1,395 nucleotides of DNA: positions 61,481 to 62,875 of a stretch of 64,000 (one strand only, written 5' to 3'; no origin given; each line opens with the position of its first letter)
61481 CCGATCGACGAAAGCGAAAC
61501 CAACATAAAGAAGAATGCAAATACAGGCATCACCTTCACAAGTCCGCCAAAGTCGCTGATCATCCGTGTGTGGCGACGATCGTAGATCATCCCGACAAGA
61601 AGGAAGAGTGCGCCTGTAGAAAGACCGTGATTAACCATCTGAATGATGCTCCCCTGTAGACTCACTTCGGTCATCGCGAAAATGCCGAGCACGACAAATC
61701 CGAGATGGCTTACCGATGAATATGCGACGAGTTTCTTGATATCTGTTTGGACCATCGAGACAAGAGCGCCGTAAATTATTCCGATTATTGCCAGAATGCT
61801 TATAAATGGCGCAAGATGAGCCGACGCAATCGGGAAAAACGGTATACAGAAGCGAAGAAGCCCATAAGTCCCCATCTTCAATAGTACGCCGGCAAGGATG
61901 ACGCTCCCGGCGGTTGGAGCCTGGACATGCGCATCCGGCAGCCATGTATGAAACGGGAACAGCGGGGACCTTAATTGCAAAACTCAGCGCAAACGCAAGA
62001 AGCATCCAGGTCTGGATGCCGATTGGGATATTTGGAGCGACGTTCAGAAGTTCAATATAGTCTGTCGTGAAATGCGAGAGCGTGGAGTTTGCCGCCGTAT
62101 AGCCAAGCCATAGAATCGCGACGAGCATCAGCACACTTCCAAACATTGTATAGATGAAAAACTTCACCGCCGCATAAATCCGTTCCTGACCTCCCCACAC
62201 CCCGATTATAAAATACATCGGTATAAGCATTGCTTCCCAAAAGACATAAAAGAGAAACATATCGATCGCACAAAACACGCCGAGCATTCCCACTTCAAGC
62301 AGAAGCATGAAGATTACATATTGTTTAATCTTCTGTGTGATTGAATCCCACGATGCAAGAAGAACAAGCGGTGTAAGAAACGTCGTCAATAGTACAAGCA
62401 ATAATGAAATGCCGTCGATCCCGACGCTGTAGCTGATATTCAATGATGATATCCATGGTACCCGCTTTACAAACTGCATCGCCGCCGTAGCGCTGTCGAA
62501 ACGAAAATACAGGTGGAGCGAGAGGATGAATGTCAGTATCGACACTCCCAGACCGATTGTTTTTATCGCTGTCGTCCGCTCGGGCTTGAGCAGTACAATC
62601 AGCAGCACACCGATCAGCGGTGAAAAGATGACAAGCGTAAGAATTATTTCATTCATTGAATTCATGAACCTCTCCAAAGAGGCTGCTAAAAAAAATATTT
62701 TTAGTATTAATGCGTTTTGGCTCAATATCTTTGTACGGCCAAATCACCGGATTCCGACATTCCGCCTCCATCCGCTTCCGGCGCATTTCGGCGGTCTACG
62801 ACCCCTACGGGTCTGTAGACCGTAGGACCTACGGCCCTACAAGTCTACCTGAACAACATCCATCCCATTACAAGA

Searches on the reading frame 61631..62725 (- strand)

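Call 94: search_protein_families(library=ncbifam, proteins=[window:61631-62725:-], max_evalue=0.001)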
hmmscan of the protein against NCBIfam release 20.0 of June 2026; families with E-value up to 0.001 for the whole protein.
window:61631-62725:- (364 aa): 35 families (the best 25 are shown)
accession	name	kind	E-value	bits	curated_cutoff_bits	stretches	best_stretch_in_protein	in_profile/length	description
TIGR01972.1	NDH_I_M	subfamily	3.4e-75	253.6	263.8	1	29-258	1-226/486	NADH-quinone oxidoreductase subunit M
NF004499.0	PRK05846.1-3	equivalog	4.9e-70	236.6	585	1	26-259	4-230/502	NADH-quinone oxidoreductase subunit M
NF004501.0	PRK05846.1-5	subfamily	7.5e-67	226.2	598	1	25-259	3-229/492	NADH-quinone oxidoreductase subunit M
NF004500.0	PRK05846.1-4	equivalog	3.1e-61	207.6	550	1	27-258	5-248/525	NADH-quinone oxidoreductase subunit M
NF004505.0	PRK05846.2-5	equivalog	5.8e-61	206.8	700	1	26-258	2-226/508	NADH-quinone oxidoreductase subunit M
NF004506.0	PRK05846.2-6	equivalog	1.4e-50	173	789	1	28-259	6-235/493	NADH-quinone oxidoreductase subunit M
NF005060.0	PRK06473.1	equivalog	2.1e-44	152.1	747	1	28-258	1-224/500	NADH-quinone oxidoreductase subunit M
NF009212.0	PRK12561.1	subfamily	1.8e-43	149.1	645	1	26-258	6-231/531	NAD(P)H-quinone oxidoreductase subunit 4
NF002713.0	PRK02546.1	subfamily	3.4e-43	147.9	827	1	28-258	10-234/533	NAD(P)H-quinone oxidoreductase subunit 4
NF004498.0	PRK05846.1-1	equivalog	1e-41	143.3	614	1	28-258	2-240/509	NADH-quinone oxidoreductase subunit M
NF005611.0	PRK07363.1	equivalog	4.7e-38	131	764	1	29-258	2-224/501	NADH-quinone oxidoreductase subunit M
NF004504.0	PRK05846.2-3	equivalog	7e-36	124.3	785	1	28-259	11-239/499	NADH-quinone oxidoreductase subunit M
NF004502.0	PRK05846.2-1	equivalog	4.2e-31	108.3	791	1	24-259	1-246/500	NADH-quinone oxidoreductase subunit M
NF004503.0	PRK05846.2-2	subfamily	2.1e-23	83.3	720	1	57-259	28-229/490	NADH-quinone oxidoreductase subunit M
NF009285.0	PRK12645.1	equivalog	1.2e-17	63.5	1028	1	28-219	3-196/804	Na+/H+ antiporter subunit A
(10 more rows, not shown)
